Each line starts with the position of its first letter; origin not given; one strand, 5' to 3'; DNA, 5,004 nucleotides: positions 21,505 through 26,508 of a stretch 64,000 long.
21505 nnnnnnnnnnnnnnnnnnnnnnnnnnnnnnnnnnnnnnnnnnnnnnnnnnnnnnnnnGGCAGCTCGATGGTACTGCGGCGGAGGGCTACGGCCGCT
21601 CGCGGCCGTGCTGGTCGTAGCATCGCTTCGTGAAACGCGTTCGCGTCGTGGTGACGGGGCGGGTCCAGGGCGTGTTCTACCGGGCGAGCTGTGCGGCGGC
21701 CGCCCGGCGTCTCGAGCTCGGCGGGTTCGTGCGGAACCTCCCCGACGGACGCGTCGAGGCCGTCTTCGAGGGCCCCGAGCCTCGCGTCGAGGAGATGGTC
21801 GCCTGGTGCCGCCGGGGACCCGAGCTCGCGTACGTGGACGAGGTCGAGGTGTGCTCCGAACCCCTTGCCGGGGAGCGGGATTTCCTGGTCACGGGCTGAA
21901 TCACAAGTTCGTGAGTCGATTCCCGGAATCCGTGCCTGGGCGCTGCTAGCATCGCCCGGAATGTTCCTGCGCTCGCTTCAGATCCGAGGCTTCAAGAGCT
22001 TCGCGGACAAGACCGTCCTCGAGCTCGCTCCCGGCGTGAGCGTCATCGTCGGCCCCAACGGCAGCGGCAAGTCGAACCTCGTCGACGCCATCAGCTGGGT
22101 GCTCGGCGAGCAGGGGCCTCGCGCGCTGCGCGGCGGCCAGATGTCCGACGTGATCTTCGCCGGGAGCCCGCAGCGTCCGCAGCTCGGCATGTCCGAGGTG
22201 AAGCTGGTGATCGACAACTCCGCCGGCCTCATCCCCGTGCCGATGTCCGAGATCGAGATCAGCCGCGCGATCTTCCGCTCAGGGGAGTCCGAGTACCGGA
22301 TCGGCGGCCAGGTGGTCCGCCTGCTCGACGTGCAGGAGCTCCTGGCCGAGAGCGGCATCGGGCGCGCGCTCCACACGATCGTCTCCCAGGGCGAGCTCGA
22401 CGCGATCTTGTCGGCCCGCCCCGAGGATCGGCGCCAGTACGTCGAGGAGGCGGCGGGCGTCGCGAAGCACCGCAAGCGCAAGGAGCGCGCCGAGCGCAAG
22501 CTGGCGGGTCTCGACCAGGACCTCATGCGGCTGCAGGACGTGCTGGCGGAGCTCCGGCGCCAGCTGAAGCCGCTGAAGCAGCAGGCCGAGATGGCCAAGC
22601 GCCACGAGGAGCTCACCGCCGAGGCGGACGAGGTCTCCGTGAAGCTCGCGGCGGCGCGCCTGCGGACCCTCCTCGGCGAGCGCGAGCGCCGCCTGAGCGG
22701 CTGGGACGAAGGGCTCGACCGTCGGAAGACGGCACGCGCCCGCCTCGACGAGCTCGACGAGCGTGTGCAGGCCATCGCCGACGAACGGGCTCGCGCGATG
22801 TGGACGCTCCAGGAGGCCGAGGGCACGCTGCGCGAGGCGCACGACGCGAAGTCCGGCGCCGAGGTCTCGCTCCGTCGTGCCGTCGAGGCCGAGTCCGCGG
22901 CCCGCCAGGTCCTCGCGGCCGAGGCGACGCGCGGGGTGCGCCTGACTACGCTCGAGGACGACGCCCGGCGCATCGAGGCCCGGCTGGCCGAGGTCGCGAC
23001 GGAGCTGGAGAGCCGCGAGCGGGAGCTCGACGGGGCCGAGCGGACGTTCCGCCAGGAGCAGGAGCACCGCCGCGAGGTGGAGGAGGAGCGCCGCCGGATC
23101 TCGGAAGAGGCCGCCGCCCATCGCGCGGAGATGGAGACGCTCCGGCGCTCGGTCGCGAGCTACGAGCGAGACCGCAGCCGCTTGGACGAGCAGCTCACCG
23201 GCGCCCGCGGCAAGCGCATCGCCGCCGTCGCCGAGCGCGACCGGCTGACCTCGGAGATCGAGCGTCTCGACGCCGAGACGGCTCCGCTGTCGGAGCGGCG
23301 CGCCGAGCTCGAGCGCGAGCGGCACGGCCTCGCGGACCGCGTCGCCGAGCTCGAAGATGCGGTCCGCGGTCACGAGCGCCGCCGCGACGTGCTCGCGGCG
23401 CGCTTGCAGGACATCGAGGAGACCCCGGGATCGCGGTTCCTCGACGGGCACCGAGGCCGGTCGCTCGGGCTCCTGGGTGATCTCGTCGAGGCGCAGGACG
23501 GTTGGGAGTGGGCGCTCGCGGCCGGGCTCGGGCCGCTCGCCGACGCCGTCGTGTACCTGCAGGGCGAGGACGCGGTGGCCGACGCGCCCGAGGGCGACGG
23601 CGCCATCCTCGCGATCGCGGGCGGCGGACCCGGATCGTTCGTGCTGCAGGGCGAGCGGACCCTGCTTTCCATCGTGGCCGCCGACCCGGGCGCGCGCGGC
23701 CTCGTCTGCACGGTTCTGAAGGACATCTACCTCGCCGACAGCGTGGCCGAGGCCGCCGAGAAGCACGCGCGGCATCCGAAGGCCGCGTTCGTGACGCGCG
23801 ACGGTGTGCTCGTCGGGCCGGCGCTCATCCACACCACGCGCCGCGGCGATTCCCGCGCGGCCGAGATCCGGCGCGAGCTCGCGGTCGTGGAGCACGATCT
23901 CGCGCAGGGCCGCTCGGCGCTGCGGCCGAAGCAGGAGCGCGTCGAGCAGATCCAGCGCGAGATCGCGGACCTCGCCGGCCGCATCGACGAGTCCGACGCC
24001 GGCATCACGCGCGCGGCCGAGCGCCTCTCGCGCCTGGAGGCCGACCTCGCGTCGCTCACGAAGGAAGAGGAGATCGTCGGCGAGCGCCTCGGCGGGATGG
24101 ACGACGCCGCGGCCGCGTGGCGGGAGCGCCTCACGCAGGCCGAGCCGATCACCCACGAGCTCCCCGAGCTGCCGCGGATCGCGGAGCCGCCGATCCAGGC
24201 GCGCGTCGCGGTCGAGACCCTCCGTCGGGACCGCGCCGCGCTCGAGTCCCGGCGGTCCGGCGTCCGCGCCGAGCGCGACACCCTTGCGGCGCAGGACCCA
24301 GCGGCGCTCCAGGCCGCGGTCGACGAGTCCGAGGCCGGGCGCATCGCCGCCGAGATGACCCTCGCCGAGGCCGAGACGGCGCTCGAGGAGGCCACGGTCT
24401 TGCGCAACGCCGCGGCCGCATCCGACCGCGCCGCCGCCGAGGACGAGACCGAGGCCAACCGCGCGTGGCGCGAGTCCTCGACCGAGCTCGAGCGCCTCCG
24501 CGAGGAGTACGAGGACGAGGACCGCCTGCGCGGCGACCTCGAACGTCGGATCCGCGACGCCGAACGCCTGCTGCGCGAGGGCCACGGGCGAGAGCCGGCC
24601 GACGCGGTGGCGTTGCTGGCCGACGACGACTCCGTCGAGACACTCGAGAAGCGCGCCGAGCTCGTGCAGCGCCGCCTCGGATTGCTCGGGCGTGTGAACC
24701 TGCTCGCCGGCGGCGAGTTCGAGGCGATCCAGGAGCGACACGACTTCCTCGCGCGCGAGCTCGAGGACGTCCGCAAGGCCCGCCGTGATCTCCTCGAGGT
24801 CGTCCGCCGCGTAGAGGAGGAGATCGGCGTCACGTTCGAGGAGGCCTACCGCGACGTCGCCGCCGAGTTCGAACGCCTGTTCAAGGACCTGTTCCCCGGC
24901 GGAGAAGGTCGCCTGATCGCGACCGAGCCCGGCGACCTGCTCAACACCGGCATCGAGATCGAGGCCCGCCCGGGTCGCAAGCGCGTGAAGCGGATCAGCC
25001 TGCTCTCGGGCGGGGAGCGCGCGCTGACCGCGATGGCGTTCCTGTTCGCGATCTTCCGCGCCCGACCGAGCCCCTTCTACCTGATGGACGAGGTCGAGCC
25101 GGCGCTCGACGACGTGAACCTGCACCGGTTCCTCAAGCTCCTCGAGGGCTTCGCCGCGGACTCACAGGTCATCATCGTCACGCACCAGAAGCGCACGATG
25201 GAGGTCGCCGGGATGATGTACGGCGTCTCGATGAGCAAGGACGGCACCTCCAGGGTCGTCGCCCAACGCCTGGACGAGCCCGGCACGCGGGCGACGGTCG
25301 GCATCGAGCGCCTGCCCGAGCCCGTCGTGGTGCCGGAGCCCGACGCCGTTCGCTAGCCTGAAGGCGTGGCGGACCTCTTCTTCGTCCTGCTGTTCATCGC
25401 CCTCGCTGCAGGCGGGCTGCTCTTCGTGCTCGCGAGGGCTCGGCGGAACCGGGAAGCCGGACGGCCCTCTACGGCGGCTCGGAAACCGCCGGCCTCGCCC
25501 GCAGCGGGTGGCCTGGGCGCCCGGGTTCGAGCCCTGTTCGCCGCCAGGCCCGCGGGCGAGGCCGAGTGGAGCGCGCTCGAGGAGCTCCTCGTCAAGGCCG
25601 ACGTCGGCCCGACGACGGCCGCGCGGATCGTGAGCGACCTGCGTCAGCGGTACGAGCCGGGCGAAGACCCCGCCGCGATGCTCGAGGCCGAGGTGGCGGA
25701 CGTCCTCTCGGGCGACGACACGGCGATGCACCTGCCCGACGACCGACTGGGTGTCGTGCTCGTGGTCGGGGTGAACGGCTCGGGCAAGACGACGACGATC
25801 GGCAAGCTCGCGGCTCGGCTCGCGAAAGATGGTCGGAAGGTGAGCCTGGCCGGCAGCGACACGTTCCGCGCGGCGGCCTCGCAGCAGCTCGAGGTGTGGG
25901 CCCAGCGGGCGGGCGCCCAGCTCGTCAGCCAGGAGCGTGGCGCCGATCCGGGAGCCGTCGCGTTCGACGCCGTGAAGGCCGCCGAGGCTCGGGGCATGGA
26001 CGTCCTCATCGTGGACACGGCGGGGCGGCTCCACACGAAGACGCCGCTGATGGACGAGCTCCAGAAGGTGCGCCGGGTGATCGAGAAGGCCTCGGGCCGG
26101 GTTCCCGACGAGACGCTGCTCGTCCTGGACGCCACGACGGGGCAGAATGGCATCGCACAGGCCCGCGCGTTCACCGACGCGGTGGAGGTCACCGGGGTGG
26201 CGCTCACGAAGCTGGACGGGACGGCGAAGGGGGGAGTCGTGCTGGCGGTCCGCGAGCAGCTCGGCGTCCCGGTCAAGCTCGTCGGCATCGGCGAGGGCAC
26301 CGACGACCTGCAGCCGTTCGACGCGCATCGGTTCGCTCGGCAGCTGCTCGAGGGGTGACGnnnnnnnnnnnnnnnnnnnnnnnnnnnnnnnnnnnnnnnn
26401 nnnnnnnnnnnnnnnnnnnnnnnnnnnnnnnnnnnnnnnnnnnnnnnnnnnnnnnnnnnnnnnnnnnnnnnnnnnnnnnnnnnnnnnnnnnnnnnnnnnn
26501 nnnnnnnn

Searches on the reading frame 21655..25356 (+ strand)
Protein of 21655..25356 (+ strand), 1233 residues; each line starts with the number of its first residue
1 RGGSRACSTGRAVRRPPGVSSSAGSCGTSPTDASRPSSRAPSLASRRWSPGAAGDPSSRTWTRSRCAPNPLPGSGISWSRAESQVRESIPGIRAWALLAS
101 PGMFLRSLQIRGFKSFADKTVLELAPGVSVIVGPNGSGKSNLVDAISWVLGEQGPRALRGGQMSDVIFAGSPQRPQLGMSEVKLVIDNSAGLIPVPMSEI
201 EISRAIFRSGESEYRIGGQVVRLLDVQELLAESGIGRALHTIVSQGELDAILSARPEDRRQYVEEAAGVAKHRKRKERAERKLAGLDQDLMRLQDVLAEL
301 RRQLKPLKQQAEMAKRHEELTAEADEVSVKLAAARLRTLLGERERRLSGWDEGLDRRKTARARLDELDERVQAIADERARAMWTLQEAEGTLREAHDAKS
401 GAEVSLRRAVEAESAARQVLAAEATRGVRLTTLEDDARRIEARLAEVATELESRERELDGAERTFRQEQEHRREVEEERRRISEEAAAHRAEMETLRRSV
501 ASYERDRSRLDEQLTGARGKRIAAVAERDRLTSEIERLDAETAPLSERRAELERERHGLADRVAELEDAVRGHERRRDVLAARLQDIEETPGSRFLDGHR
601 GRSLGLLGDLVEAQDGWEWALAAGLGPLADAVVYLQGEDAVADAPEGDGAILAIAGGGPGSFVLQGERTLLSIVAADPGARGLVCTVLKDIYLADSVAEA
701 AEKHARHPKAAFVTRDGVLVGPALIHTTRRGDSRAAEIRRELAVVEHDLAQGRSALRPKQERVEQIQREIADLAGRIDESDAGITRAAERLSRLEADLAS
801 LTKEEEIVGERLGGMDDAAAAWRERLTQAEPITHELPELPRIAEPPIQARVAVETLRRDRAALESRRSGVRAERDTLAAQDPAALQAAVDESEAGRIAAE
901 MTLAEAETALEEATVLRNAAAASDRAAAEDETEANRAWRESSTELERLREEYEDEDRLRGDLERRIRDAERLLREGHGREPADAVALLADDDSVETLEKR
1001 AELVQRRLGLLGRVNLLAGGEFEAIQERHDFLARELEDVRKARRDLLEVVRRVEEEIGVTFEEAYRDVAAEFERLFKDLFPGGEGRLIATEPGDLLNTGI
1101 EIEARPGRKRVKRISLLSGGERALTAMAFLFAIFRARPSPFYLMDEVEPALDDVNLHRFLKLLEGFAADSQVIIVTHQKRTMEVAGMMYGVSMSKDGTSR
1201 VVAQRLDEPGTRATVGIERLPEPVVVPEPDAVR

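Call 33: search_protein_families(library=pfam, proteins=[window:21655-25356:+], max_evalue=0.00001)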
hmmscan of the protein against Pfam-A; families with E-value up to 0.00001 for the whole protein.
window:21655-25356:+ (1233 aa): 5 families
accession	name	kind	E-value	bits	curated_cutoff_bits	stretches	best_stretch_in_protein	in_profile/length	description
PF02463.25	SMC_N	-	4e-65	219.8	40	1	104-1199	1-219/220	RecF/RecN/SMC N terminal domain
PF13476.12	AAA_23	-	2.7e-17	64.5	27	1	107-321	1-194/201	AAA domain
PF13304.12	AAA_21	-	2.5e-11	44.7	27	1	129-172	2-48/304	AAA domain, putative AbiEii toxin, Type IV TA system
PF13175.12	AAA_15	-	4e-10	40.3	32.1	1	103-153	1-50/374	AAA ATPase domain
PF13555.12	AAA_29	-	9.8e-07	28.9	27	1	105-150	1-46/61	P-loop containing region of AAA domain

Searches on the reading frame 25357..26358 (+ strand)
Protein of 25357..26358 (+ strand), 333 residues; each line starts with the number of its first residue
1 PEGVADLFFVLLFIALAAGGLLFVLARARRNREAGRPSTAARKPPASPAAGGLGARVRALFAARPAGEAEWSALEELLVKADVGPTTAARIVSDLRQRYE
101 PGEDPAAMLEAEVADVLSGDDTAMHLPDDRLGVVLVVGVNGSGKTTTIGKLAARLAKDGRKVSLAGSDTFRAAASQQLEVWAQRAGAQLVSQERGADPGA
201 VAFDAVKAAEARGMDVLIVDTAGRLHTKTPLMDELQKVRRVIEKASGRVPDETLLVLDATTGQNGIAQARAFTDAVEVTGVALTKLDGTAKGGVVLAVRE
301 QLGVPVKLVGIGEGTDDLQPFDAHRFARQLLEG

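Call 33: search_protein_families(library=pfam, proteins=[window:25357-26358:+], max_evalue=0.00001)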
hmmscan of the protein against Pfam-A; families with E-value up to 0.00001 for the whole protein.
window:25357-26358:+ (333 aa): 2 families
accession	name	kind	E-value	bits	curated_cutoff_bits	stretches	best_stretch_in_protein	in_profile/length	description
PF00448.28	SRP54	-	9.5e-74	247.7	22.7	1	133-331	3-195/196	SRP54-type protein, GTPase domain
PF13191.12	AAA_16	-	2.3e-06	28.6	32.6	1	128-259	21-140/167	AAA ATPase domain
